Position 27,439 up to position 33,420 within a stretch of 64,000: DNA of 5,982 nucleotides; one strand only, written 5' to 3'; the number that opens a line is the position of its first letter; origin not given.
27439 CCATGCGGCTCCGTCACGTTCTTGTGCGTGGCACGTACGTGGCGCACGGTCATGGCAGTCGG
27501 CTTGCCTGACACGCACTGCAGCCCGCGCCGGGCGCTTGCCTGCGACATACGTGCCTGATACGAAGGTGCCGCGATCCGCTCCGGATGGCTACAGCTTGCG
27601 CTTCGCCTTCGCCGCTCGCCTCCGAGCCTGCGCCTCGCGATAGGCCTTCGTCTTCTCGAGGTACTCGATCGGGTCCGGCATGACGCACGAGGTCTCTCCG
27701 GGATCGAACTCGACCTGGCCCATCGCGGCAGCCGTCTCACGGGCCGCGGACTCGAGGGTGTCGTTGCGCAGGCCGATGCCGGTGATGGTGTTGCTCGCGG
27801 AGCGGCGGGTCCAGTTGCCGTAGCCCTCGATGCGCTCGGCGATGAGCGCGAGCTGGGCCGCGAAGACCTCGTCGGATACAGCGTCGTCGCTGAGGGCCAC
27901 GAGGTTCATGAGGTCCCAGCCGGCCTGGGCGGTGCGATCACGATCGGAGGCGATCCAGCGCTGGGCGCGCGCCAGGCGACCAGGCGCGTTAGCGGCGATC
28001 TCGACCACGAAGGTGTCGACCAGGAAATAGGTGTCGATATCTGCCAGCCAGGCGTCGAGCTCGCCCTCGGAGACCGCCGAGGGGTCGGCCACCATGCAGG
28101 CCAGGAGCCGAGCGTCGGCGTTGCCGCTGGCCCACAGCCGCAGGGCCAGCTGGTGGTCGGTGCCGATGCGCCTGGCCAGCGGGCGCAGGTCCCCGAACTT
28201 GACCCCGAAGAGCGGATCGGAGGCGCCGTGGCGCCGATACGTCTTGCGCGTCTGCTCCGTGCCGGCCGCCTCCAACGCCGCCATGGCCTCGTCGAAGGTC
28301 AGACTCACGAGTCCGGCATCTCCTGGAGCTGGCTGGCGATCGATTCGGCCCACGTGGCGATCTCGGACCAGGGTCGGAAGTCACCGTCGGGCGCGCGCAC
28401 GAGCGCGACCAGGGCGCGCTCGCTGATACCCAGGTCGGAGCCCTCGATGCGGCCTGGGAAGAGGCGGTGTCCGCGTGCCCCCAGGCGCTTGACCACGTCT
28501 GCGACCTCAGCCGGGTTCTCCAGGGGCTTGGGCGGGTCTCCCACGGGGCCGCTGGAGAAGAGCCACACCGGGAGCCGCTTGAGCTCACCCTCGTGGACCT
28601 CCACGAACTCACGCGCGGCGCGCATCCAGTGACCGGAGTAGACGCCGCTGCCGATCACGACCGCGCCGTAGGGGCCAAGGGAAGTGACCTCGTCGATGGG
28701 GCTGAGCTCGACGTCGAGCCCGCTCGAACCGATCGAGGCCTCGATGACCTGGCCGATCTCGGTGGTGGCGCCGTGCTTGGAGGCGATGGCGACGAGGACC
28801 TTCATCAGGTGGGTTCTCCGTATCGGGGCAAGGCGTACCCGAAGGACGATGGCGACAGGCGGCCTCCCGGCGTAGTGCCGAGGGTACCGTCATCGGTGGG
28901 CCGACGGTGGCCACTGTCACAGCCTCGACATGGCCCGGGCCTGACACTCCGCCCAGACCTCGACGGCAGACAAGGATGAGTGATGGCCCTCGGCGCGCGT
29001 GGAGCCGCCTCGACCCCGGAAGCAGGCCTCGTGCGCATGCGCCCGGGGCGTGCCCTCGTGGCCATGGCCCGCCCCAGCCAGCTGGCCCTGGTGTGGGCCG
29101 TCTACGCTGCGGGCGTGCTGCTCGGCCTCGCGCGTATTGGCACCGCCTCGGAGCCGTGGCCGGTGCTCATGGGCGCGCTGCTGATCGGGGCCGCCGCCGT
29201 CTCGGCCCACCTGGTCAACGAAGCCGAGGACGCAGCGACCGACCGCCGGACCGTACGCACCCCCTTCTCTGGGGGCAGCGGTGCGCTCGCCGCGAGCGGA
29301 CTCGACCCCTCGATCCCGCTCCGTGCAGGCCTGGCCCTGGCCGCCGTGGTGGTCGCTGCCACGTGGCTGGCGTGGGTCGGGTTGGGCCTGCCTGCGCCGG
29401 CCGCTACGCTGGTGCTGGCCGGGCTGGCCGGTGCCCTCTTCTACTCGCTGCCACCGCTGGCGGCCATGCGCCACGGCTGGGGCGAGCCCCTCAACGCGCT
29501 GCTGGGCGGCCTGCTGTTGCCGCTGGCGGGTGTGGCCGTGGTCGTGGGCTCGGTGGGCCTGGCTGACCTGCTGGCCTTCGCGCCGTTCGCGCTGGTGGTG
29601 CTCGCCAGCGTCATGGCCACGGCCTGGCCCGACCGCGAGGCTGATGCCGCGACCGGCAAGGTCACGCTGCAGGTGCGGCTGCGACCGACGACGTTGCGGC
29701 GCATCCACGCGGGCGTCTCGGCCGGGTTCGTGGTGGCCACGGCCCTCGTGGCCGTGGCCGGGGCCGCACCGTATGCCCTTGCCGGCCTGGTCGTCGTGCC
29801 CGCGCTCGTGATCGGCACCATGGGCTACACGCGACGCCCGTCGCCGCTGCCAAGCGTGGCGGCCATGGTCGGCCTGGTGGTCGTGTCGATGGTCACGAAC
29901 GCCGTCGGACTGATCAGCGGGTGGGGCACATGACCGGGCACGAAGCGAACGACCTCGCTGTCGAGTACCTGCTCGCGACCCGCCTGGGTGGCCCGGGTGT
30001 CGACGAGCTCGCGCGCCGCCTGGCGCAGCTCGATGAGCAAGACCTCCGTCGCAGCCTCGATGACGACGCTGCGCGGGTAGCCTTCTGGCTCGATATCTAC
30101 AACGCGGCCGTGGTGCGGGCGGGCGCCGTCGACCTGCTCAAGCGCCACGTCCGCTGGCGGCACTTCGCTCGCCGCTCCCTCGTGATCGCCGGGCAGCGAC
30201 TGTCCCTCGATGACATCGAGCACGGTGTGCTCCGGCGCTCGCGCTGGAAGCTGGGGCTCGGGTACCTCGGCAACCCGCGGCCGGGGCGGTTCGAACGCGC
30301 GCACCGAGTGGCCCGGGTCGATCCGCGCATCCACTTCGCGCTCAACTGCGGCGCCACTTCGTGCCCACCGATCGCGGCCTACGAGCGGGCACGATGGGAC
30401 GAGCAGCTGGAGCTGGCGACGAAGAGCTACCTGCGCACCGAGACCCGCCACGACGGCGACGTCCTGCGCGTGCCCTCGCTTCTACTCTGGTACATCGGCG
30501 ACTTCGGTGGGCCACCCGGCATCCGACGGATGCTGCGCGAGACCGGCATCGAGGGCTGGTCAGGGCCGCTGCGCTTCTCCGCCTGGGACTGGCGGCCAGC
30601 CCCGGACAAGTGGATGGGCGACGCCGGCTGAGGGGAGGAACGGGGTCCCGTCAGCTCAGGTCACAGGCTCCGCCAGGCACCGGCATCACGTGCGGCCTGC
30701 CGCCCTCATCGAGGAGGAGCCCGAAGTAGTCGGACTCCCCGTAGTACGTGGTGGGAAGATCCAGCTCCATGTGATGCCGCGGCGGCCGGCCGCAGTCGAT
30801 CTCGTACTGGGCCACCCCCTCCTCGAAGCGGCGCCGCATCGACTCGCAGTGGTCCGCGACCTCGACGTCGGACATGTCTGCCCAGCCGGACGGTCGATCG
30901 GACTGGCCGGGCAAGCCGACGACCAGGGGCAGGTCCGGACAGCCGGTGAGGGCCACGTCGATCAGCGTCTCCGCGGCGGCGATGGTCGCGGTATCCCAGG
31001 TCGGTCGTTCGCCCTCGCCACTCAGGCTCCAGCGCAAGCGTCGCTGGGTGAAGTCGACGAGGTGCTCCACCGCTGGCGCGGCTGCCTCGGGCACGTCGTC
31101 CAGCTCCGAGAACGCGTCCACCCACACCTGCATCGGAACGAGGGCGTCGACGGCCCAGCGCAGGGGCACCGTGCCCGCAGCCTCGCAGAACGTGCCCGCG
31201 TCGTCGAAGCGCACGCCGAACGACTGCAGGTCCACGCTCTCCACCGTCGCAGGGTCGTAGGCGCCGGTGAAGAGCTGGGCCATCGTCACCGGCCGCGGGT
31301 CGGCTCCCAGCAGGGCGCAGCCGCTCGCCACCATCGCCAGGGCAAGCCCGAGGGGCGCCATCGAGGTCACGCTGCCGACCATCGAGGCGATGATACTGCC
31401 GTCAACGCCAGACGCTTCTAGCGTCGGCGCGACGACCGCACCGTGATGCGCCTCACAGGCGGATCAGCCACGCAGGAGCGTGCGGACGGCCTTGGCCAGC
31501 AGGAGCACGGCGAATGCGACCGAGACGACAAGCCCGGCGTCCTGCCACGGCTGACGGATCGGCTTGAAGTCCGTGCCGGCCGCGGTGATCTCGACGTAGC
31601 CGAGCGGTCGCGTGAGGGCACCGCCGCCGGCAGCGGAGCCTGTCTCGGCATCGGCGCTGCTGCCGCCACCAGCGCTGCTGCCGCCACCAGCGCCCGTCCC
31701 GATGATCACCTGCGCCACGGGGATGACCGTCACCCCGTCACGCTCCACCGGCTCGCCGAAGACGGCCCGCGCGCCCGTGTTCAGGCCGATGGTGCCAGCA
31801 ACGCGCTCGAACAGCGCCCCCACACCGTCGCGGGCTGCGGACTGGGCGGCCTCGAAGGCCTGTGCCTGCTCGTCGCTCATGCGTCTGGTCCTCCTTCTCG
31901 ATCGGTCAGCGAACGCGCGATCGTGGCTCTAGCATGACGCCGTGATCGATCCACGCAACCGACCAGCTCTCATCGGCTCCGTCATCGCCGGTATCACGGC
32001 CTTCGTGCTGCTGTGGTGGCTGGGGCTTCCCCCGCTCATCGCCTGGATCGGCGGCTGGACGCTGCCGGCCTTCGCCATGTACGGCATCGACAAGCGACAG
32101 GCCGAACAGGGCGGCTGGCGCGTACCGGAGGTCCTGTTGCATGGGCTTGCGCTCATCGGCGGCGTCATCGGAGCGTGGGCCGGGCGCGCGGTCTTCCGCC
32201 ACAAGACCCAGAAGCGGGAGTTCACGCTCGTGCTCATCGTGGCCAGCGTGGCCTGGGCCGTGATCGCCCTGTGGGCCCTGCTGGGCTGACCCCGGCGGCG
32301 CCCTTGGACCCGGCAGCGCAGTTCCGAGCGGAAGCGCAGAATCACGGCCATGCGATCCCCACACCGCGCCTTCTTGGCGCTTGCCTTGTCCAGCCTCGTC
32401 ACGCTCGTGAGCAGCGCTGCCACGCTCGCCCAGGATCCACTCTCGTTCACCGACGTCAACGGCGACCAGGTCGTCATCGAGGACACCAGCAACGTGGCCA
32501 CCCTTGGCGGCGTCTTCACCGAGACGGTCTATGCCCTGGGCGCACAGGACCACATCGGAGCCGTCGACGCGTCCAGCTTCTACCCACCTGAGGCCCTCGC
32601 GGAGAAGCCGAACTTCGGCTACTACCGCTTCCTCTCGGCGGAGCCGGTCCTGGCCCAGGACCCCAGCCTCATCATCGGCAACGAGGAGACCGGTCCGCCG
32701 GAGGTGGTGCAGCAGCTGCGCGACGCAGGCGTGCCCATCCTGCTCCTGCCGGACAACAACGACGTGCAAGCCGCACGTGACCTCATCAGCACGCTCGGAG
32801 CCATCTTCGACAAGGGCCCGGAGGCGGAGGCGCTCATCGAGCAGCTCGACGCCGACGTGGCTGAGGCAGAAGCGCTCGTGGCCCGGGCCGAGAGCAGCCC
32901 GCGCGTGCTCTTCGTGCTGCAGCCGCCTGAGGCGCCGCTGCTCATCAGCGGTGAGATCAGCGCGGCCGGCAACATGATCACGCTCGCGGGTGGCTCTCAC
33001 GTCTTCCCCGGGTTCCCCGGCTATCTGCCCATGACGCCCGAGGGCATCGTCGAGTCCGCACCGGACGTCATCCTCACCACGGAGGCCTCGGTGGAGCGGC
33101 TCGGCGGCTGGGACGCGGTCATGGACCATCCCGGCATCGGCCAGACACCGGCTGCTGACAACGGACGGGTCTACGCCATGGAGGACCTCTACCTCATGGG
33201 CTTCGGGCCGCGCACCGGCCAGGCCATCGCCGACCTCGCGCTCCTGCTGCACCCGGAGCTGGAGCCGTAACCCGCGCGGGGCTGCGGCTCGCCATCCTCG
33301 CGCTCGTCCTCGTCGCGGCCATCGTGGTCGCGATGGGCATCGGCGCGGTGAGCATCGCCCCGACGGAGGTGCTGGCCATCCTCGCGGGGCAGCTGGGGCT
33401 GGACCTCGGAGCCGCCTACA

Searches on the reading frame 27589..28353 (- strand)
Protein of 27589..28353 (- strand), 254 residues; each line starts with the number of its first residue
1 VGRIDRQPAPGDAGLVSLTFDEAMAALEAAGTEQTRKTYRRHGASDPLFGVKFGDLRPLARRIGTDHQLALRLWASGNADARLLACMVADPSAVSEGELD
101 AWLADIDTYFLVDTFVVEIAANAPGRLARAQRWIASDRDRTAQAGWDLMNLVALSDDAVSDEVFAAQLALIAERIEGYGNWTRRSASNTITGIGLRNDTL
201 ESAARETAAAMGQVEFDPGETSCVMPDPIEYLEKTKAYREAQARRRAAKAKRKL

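Call 17: search_protein_families(library=pfam, proteins=[window:27589-28353:-], max_evalue=0.001)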
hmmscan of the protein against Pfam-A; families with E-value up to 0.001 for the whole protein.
window:27589-28353:- (254 aa): 1 family
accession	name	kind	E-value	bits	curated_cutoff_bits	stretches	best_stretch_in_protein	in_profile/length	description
PF08713.17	DNA_alkylation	-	1.2e-15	58.2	21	1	24-149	2-144/213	DNA alkylation repair enzyme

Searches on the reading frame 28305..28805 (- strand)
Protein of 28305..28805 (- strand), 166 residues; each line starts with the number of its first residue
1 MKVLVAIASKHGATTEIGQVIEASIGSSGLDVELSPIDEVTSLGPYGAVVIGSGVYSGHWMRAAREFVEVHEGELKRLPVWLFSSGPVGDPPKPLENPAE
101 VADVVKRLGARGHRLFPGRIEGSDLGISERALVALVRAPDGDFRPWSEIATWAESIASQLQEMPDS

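Call 17: search_protein_families(library=pfam, proteins=[window:28305-28805:-], max_evalue=0.001)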
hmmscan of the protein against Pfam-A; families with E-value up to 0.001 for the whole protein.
window:28305-28805:- (166 aa): 1 family
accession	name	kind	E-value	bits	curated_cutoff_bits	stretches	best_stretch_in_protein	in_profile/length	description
PF12724.12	Flavodoxin_5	-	5.6e-19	69.3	27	1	4-140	1-138/145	Flavodoxin domain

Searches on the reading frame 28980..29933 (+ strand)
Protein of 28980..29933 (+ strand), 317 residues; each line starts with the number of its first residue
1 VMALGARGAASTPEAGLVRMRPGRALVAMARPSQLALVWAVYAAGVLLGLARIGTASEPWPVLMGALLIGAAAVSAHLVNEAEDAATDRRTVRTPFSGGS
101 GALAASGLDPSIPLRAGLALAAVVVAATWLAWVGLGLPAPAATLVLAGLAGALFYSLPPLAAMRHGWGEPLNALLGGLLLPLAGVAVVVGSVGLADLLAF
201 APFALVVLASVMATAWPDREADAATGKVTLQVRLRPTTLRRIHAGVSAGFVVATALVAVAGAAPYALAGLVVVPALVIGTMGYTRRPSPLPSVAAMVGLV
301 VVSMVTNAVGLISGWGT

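Call 17: search_protein_families(library=pfam, proteins=[window:28980-29933:+], max_evalue=0.001)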
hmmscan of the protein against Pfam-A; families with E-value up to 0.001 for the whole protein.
window:28980-29933:+ (317 aa): 1 family
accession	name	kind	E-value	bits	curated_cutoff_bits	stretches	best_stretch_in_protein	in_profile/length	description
PF01040.23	UbiA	-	1.1e-15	58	34.2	1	46-283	5-231/250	UbiA prenyltransferase family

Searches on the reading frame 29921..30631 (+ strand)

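Call 17: search_protein_families(library=pfam, proteins=[window:29921-30631:+], max_evalue=0.001)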
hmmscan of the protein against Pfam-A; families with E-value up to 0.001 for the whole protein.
window:29921-30631:+ (236 aa): 1 family
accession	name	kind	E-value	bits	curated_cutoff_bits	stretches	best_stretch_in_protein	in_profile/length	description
PF04784.19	DUF547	-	9.8e-28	97.1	27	1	49-171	6-125/125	Protein of unknown function, DUF547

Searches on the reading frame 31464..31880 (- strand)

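Call 17: search_protein_families(library=pfam, proteins=[window:31464-31880:-], max_evalue=0.001)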
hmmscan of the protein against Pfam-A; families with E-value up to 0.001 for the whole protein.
window:31464-31880:- (138 aa): 1 family
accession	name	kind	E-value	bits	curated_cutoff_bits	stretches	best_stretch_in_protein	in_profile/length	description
PF09579.15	Spore_YtfJ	-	7.4e-06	26.6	25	1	47-110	4-65/81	Sporulation protein YtfJ (Spore_YtfJ)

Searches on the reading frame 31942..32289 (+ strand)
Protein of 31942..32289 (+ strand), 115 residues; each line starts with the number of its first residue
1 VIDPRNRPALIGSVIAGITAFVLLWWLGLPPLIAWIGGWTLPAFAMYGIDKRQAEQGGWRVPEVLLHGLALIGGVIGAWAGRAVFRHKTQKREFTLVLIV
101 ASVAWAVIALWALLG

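Call 17: search_protein_families(library=pfam, proteins=[window:31942-32289:+], max_evalue=0.001)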
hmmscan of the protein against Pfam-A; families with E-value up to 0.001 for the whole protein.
window:31942-32289:+ (115 aa): 1 family
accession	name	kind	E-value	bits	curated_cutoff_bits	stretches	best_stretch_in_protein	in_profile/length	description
PF06961.18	DUF1294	-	1.4e-22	80.1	25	1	43-94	4-55/55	Protein of unknown function (DUF1294)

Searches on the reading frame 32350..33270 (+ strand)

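Call 17: search_protein_families(library=pfam, proteins=[window:32350-33270:+], max_evalue=0.001)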
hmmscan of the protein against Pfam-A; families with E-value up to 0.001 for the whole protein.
window:32350-33270:+ (306 aa): 1 family
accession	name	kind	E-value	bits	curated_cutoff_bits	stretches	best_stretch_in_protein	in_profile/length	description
PF01497.23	Peripla_BP_2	-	1.1e-29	103.9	27.5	1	49-278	1-232/235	Periplasmic binding protein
